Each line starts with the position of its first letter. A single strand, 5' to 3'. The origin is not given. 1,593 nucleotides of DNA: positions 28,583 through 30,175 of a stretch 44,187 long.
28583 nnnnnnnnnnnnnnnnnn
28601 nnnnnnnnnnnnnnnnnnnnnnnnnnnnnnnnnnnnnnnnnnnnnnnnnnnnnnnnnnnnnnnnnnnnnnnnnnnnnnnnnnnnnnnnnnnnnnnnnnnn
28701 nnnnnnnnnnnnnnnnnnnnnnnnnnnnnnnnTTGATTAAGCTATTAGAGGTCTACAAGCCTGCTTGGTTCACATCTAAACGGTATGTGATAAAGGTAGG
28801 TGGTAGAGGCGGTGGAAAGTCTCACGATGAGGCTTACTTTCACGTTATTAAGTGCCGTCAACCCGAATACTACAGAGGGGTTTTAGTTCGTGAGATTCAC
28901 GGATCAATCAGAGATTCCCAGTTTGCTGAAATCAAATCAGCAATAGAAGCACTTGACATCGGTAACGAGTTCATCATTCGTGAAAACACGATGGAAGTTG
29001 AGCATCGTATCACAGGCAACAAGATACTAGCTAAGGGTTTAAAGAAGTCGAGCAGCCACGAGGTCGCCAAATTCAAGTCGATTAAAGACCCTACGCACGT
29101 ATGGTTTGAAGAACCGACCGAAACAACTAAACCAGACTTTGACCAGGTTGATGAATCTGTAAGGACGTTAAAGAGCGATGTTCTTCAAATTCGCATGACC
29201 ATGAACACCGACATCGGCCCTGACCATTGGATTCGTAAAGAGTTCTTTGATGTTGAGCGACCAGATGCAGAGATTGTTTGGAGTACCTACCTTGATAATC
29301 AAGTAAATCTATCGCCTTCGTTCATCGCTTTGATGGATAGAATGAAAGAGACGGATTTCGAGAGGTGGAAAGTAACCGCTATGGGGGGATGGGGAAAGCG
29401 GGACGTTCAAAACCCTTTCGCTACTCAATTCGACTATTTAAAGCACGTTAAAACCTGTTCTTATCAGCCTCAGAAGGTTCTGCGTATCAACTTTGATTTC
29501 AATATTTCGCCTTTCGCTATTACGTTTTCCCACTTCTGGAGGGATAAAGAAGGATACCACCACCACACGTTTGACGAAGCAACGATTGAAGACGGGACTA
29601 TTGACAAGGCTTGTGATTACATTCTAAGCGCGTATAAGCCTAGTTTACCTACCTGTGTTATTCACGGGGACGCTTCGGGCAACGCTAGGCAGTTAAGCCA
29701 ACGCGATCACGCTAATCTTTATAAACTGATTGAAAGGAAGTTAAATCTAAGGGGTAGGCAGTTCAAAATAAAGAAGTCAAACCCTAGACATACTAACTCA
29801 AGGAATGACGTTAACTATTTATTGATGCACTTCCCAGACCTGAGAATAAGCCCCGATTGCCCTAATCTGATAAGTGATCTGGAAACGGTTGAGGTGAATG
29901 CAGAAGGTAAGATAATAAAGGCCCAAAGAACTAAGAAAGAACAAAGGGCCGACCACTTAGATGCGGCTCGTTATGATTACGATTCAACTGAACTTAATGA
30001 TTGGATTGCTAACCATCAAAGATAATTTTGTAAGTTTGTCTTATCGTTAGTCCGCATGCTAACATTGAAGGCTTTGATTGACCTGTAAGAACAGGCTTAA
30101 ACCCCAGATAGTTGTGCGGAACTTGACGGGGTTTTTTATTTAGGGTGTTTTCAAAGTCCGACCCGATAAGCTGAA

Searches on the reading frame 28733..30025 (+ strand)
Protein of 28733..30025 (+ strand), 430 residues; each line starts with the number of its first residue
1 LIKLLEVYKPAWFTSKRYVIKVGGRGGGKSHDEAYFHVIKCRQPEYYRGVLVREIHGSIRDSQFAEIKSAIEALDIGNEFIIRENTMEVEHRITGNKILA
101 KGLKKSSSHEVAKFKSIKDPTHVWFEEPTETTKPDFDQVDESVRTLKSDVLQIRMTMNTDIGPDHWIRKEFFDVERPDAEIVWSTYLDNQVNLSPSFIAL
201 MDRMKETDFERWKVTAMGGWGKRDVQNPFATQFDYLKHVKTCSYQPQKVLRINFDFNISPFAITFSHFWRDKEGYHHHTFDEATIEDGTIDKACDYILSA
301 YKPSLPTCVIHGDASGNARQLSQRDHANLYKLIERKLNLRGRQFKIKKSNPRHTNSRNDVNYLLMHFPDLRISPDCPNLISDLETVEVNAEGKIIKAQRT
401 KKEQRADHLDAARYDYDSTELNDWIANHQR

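Call 57: search_protein_families(library=pfam, proteins=[window:28733-30025:+], max_evalue=0.001)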
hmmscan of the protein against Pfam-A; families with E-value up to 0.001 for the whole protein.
window:28733-30025:+ (430 aa): 1 family
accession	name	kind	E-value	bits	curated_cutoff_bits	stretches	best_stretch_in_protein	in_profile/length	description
PF04466.19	Terminase_3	-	6.1e-30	104.7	23.2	1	16-218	2-200/201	Phage terminase large subunit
